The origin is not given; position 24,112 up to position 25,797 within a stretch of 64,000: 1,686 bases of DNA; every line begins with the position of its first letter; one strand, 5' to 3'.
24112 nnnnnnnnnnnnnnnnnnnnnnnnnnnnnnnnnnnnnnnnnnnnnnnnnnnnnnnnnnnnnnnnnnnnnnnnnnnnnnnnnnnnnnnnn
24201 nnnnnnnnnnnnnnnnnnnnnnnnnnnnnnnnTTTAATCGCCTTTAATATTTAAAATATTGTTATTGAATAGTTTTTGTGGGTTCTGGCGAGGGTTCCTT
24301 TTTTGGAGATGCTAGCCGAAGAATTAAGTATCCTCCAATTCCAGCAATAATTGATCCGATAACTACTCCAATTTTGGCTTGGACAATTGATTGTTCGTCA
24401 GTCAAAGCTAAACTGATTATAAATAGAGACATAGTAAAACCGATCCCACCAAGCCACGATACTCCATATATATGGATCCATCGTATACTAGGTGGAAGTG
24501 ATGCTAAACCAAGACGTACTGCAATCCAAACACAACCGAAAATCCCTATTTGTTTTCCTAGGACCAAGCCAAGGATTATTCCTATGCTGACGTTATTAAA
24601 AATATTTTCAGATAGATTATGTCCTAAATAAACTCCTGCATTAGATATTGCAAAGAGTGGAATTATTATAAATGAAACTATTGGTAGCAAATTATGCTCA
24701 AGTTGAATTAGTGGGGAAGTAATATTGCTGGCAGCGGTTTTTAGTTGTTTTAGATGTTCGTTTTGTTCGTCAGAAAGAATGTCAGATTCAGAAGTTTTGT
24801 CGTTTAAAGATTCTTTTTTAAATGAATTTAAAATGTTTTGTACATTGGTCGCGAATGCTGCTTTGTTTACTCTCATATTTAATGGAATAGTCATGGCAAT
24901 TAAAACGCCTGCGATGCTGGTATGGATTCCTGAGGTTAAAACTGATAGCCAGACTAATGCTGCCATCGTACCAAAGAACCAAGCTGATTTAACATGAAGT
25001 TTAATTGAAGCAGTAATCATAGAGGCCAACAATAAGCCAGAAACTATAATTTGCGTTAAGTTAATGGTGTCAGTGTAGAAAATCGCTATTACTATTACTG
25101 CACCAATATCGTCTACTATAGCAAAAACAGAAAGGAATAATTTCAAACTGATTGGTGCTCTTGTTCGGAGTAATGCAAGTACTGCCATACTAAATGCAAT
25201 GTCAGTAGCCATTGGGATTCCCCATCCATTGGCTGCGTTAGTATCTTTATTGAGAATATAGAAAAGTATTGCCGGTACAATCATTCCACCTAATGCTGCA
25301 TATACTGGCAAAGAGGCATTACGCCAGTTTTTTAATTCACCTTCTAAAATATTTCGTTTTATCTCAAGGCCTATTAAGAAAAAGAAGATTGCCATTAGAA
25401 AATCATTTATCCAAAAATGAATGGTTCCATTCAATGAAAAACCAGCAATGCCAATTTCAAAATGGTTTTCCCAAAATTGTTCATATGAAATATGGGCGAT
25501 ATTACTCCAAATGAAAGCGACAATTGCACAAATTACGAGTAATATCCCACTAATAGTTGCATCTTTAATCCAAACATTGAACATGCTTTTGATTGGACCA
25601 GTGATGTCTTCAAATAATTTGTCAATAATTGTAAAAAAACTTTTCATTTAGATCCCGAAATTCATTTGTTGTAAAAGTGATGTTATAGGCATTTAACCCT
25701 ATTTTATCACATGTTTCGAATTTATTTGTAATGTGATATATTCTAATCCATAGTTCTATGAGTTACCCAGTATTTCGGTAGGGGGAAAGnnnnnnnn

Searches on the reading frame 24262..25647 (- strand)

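Call 30: search_protein_families(library=ncbifam, max_evalue=1e-10, proteins=[window:24262-25647:-])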
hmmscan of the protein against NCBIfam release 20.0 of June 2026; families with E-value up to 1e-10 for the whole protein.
window:24262-25647:- (461 aa): 5 families
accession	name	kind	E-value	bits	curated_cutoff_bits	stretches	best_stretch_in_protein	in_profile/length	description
NF007111.0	PRK09560.1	subfamily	5.1e-121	404.1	423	2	20-261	8-242/389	Na(+)/H(+) antiporter NhaA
NF011428.0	PRK14856.1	equivalog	1.1e-114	383.7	639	1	19-444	10-428/438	sodium/proton antiporter NhaA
NF007112.0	PRK09561.1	subfamily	1.5e-114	383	408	2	22-274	4-256/389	sodium/proton antiporter NhaA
TIGR00773.1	NhaA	equivalog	9.2e-108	360.6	254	1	27-443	2-374/374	Na+/H+ antiporter NhaA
NF011427.0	PRK14854.1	subfamily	3.7e-86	289.6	558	2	30-268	9-247/383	pH-dependent sodium/proton antiporter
